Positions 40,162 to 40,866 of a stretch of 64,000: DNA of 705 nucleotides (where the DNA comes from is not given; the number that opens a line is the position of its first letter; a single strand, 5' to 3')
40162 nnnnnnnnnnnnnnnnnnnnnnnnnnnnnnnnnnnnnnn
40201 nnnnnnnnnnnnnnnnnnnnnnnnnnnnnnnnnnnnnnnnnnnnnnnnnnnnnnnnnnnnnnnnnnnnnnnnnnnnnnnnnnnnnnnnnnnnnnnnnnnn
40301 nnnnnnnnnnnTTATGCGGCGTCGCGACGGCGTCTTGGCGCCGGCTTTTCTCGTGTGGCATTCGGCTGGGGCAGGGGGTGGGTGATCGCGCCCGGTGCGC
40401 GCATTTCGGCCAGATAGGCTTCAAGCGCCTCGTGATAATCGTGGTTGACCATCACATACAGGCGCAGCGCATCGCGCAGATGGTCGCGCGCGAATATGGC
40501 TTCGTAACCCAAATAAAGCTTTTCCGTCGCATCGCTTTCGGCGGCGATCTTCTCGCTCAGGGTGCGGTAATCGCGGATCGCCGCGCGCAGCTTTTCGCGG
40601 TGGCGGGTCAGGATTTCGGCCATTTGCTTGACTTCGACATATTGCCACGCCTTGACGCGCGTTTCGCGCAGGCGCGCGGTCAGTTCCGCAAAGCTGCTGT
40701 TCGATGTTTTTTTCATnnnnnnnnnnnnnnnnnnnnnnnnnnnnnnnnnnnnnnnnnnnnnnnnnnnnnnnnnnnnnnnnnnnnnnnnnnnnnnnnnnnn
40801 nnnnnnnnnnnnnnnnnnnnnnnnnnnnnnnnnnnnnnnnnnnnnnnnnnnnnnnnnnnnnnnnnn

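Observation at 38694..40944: Three orphan genes and structured, motif-bearing intergenic DNA between glpK and the XRE module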

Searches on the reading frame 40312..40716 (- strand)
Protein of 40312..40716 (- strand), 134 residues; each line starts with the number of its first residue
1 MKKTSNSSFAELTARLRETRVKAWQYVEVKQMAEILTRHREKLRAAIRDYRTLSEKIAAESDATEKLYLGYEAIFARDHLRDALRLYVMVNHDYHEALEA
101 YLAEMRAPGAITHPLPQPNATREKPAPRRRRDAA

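Call 5: search_protein_families(library=pfam, proteins=[window:40312-40716:-], max_evalue=1)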
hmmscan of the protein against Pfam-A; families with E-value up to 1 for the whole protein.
window:40312-40716:- (134 aa): 4 families
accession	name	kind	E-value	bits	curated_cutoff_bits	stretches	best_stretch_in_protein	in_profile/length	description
PF21826.1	DUF6887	-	0.01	16.6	24.2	1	82-118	10-47/62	Family of unknown function (DUF6887)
PF10400.15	Vir_act_alpha_C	-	0.025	15.7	22.4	1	20-64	8-47/78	Virulence activator alpha C-term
PF17932.6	TetR_C_24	-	0.025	15.2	26.4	0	29-66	12-49/114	Tetracyclin repressor-like, C-terminal domain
PF05596.16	Taeniidae_ag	-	0.038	14.2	31.9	1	30-50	28-48/55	Taeniidae antigen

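Call 6: search_protein_families(library=ncbifam, proteins=[window:40312-40716:-], max_evalue=1)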
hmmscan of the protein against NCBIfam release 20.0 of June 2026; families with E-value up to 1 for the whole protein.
window:40312-40716:- (134 aa): 0 families

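Call 7: search_protein_families(library=phrogs, proteins=[window:40312-40716:-], max_evalue=0.1)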
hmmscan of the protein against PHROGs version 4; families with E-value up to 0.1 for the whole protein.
window:40312-40716:- (134 aa): 1 family
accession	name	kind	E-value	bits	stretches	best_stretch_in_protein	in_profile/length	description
phrog_28330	-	unknown function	0.048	14.7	1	3-59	26-82/135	-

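Call 8: search_protein_families(library=padloc, proteins=[window:40312-40716:-], max_evalue=0.1)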
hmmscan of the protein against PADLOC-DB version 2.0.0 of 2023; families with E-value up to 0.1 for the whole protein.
window:40312-40716:- (134 aa): 0 families

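Call 14: find_homologous_proteins(query=window:40312-40716:-)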
Query window:40312-40716:- (134 aa): 15 proteins with E <= 0.001 among 103 candidates.
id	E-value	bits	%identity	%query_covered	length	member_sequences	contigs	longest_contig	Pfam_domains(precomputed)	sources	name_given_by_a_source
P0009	1.3e-79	282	100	100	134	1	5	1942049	-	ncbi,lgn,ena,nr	ncbi:MAG: hypothetical protein H6865_01165 [Rhodospirillales bacterium]|nr:hypothetical protein [Alp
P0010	3.4e-42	162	60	96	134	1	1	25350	-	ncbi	-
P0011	2.8e-39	152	57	97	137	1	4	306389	-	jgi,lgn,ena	-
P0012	4.1e-38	148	55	99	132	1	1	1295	-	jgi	jgi:hypothetical protein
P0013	2.7e-37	146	56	85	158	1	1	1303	-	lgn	-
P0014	6.5e-37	144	57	100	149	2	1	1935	-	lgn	-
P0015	2.4e-36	143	63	79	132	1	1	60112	-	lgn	-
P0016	3.5e-36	142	57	94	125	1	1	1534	-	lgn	-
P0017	7.9e-36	141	55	93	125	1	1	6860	-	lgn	-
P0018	8.1e-36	141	55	96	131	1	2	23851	-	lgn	-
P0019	1.4e-29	121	52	95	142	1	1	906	-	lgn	-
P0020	5.5e-29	119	52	81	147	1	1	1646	-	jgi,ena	-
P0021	2.3e-28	117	56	72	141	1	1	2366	-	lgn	-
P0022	1.2e-26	111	51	87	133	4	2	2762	-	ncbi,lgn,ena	-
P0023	1.7e-24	104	65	61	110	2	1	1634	-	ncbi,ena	-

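Call 22: find_encoding_contigs(protein=P0011, flank=10000, max_places=2)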
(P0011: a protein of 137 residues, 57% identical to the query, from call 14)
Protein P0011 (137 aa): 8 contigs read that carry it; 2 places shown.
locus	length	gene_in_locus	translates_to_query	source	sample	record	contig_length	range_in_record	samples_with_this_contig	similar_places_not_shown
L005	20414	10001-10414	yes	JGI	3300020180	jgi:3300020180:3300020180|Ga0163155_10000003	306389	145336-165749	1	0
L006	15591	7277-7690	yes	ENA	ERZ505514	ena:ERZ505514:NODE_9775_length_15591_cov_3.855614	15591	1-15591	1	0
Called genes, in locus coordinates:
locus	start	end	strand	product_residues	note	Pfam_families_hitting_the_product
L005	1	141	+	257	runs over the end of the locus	-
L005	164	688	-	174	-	-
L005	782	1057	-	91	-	PF10073:GapR_DNA-bd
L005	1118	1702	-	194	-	PF11393:T4BSS_DotI_IcmL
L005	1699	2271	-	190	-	PF08511:COQ9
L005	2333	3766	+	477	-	PF03109:ABC1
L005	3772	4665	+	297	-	PF19420:DDAH_eukar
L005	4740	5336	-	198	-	-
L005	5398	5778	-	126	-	-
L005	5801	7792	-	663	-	PF01432:Peptidase_M3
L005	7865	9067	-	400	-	-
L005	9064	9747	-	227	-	PF01381:HTH_3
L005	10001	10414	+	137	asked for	-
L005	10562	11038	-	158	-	PF02600:DsbB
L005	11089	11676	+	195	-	-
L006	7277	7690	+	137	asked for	-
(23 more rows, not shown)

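Call 24: find_encoding_contigs(protein=P0010, flank=10000, max_places=2)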
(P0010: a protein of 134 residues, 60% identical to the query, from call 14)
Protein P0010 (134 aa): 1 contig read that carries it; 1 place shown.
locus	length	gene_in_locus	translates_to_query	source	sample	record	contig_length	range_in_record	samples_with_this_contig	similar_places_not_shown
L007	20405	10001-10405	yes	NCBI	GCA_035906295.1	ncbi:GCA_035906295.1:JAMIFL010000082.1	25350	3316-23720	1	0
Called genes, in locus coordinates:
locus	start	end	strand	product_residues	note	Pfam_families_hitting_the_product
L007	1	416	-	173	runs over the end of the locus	-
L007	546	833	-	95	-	PF10073:GapR_DNA-bd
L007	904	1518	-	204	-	PF11393:T4BSS_DotI_IcmL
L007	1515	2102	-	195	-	PF08511:COQ9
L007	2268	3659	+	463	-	PF03109:ABC1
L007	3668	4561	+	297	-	PF19420:DDAH_eukar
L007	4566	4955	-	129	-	-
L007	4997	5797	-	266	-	-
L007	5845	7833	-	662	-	PF01432:Peptidase_M3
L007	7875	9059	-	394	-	-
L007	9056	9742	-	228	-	PF01381:HTH_3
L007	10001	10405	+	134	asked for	-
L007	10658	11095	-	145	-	PF02600:DsbB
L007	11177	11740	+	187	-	-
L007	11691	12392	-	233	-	PF06055:ExoD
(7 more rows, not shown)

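Call 25: find_encoding_contigs(protein=P0015, flank=10000, max_places=2)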
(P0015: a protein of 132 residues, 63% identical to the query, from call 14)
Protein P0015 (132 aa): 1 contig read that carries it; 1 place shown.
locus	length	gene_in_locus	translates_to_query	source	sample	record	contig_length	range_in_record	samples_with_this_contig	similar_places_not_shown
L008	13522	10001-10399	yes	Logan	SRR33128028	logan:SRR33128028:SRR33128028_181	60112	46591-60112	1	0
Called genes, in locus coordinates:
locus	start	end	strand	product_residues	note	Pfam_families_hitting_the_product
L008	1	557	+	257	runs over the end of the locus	-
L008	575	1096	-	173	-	-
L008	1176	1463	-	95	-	PF10073:GapR_DNA-bd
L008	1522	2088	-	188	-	PF11393:T4BSS_DotI_IcmL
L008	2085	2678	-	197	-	PF08511:COQ9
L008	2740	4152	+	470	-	PF03109:ABC1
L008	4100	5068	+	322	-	PF19420:DDAH_eukar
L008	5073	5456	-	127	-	-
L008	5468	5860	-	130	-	-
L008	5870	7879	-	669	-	PF01432:Peptidase_M3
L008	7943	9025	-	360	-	PF00551:Formyl_trans_N (weak)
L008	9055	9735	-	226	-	PF01381:HTH_3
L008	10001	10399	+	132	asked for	-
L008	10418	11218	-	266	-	PF02600:DsbB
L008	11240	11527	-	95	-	-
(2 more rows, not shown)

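Call 34: find_related_loci(query=A1, collection=genome_contigs, flank=6000)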
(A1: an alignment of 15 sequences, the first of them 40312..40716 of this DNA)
Query A1 (134 aa) in genome_contigs; peptide patterns used: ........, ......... (x = any residue, [..] = any of these).
235 stretches matched a pattern; 5 encode a relative of the query (tblastn E <= 1e-3); 5 distinct loci.
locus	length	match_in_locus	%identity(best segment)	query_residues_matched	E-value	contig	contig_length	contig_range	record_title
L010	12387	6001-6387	60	5-133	3e-49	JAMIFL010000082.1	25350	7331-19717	MAG: Alphaproteobacteria bacterium isolate UR_AS_metabat.35 k201_1556348, whole genome shotgun sequence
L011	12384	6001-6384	53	3-130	1e-44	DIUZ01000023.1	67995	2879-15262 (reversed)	MAG TPA_asm: Micavibrio sp. UBA6145 UBA6145_contig_22462, whole genome shotgun sequence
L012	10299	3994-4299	61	12-112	1e-37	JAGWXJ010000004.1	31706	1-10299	MAG: Alphaproteobacteria bacterium isolate REEB464 contig-150_2431, whole genome shotgun sequence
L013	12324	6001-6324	54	1-108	1e-37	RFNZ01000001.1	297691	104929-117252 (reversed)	MAG: Proteobacteria bacterium isolate WB4_1_1452 contig_100_0, whole genome shotgun sequence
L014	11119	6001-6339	52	8-121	2e-34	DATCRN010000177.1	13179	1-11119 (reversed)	MAG TPA_asm: Alphaproteobacteria bacterium isolate SMAG_U7280 k141_906830, whole genome shotgun sequence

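Call 37: find_related_loci(query=A1, collection=metagenome_contigs, flank=4000)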
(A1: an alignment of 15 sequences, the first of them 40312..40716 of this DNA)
Query A1 (134 aa) in metagenome_contigs; peptide patterns used: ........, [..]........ (x = any residue, [..] = any of these).
162 stretches matched a pattern; 6 encode a relative of the query (tblastn E <= 1e-3); 6 distinct loci.
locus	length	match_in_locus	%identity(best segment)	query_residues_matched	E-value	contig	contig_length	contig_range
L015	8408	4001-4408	57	4-133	1e-46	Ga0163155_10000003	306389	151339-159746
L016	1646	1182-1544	49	11-126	1e-35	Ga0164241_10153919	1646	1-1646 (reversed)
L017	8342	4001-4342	52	23-134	4e-34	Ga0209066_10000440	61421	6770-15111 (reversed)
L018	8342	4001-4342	54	23-134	3e-34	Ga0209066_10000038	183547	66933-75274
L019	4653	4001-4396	45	11-133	2e-33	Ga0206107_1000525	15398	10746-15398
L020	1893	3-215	47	71-134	7e-14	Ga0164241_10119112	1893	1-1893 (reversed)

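Call 45: find_encoding_contigs(protein=P0009, flank=3000, max_places=6)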
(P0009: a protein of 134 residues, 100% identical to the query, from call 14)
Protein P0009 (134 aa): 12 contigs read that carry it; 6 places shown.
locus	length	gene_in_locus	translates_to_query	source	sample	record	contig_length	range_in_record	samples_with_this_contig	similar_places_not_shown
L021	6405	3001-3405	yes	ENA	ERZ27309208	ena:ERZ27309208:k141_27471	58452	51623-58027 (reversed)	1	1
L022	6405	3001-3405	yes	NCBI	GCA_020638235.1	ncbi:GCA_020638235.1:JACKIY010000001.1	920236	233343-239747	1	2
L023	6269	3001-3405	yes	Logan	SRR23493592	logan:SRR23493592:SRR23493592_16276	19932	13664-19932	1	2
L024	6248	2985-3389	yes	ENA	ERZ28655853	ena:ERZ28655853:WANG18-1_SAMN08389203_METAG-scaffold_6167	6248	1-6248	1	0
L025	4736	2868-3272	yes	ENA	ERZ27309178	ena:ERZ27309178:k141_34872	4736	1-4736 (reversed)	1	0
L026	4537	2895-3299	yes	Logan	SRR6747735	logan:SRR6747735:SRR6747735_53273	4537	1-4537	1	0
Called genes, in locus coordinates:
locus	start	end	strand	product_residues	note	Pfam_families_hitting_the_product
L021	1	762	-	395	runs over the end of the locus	?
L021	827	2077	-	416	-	-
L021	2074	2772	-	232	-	PF01381:HTH_3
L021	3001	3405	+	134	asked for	-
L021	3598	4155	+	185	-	-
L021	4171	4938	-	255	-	-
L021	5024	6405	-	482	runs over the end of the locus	PF00370:FGGY_N, PF02782:FGGY_C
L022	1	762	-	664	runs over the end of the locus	PF01432:Peptidase_M3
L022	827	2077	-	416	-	-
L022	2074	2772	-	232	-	PF01381:HTH_3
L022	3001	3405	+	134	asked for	-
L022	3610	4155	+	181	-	-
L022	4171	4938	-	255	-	-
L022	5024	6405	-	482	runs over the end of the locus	PF00370:FGGY_N, PF02782:FGGY_C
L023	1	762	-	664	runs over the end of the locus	PF01432:Peptidase_M3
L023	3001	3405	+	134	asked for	-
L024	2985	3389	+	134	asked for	-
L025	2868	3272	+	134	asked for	-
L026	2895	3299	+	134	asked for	-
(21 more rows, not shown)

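Call 50: predict_structure(alignment_id=A1)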
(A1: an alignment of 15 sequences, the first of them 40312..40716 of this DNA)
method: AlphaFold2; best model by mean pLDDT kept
length: 134 residues; sequences in the alignment: 15
mean_pLDDT: 79.7   pTM: 0.58
mean pLDDT of the five models: 79.7, 79.0, 78.5, 77.5, 77.3
residues with pLDDT >= 90: 71; 70-90: 13; 50-70: 36; < 50: 14
segments of 3 or more residues with pLDDT < 50: 1-4, 131-134
pLDDT, mean of each block of 10 residues (from residue 1): 52 60 79 97 98 98 97 97 98 94 77 51 52 46
secondary structure, 60 per line:
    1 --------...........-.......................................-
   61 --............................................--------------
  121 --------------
elements in order: H9-19 H21-59 H63-106

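Call 54: fold_search(model_id=the predicted structure, library=pdb)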
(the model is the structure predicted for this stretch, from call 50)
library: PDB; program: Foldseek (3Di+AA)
matches with E <= 10: 740; with E <= 0.001: 0
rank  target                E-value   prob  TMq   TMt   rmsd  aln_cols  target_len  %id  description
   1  4afl_F                2.0e-01  1.00  0.52  0.73   2.0        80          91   11  The crystal structure of the ING4 dimerization domain reveals the functional organization of the ING family of chromat (released 2012-02-22)
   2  5y9o_A                2.3e-01  0.97  0.42  0.16   6.9       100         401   11  The apo structure of Legionella pneumophila WipA (released 2018-05-16)
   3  5n6x_A                2.4e-01  0.92  0.44  0.17  11.7       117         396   13  Crystal structure of the Legionella effector WipA (released 2017-04-19)
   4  9r6b_I                2.6e-01  1.00  0.51  0.12   4.3        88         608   11  CPS secretion pathway Wza-Wzc (Conf 4) (released 2026-03-04)
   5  3na7                  3.1e-01  0.99  0.54  0.32  10.2       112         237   12  2.2 Angstrom Structure of the HP0958 Protein from Helicobacter pylori CCUG 17874 (released 2010-09-22)
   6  5c21_B                3.9e-01  0.63  0.31  0.20   7.5       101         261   11  Crystal structure of native HlyD from E. coli (released 2016-02-17)
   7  5n72                  4.1e-01  0.89  0.43  0.17   8.0       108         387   12  Crystal structure of the Legionella effector WipA shorter construct (released 2017-04-19)
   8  6yuf_A                4.1e-01  0.63  0.33  0.16   6.7        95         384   14  Cohesin complex with loader gripping DNA (released 2020-08-19)
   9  4ilo_A                4.4e-01  1.00  0.60  0.36   5.9       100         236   11  2.12A resolution structure of CT398 from Chlamydia trachomatis (released 2014-01-01)
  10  5n6x_B                5.9e-01  0.72  0.43  0.16  11.8       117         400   13  Crystal structure of the Legionella effector WipA (released 2017-04-19)
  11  4l0r_B                6.3e-01  1.00  0.48  0.86   1.5        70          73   17  Crystal structure of FGF2-interacting protein from Homo sapiens. Northeast Structural Genomics Consortium Target HR902 (released 2013-09-04)
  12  7f6j_C                6.3e-01  0.99  0.49  0.60   2.4        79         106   11  Crystal structure of the PDZD8 coiled-coil domain - Rab7 complex (released 2022-02-23)
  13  8cok_A                6.3e-01  0.44  0.29  0.37   7.3        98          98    8  Structural analysis of ING3 protein and its binding to histone H3 (released 2023-05-17)
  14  5c22_A                6.6e-01  0.38  0.29  0.18   8.1       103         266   16  Crystal structure of Zn-bound HlyD from E. coli (released 2016-02-17)
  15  1h7c                  7.0e-01  0.99  0.54  0.68   3.0        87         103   15  human tubulin chaperone cofactor a (released 2002-06-13)
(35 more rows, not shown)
